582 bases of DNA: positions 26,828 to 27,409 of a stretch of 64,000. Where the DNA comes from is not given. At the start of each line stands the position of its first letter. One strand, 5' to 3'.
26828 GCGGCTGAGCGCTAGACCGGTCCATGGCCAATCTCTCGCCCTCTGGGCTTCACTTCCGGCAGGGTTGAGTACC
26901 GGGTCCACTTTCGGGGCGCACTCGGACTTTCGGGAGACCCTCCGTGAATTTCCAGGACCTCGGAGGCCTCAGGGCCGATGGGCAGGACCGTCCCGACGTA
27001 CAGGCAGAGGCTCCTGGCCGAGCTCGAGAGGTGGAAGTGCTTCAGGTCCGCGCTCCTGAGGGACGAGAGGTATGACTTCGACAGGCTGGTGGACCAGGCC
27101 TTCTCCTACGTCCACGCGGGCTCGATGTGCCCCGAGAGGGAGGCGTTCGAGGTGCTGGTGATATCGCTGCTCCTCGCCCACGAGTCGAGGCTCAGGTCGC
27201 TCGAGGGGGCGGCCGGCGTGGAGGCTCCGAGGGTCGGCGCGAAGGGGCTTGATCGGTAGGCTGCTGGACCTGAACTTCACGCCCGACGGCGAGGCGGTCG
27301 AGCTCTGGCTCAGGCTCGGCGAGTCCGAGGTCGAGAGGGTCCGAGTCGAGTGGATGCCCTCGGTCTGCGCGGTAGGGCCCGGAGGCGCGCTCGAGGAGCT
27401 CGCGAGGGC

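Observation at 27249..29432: Family-B polymerase with intact motifs A/B but degenerate motif C and dead exonuclease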

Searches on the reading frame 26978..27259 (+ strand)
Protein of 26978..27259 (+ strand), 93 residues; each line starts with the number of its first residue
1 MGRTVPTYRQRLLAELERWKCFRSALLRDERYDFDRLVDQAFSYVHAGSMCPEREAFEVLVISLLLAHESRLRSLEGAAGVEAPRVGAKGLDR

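Call 16: search_protein_families(library=pfam, proteins=[window:26978-27259:+], max_evalue=0.1)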
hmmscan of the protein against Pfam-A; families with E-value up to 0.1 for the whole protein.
window:26978-27259:+ (93 aa): 0 families

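Call 37: search_protein_families(library=ncbifam, proteins=[window:26978-27259:+], max_evalue=0.1)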
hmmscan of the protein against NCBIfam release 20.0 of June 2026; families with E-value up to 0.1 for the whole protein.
window:26978-27259:+ (93 aa): 1 family
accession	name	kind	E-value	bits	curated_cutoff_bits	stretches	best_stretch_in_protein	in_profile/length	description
TIGR04158.1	rSAM_MIA_synth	equivalog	0.017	13.9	400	1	33-86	208-260/368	3-methyl-2-indolic acid synthase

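Call 73: predict_structure(protein=window:26978-27259:+)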
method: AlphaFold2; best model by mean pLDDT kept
length: 93 residues; sequences in the alignment: 1
mean_pLDDT: 60.6   pTM: 0.32
mean pLDDT of the five models: 60.6, 58.6, 57.3, 55.5, 50.9
residues with pLDDT >= 90: 0; 70-90: 12; 50-70: 67; < 50: 14
segments of 3 or more residues with pLDDT < 50: 81-93
pLDDT, mean of each block of 10 residues (from residue 1): 67 69 66 65 57 56 67 63 44 36
secondary structure, 60 per line:
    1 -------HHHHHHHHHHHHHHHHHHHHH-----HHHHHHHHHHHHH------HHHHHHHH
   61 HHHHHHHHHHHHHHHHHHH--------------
elements in order: H8-28 H34-46 H53-79
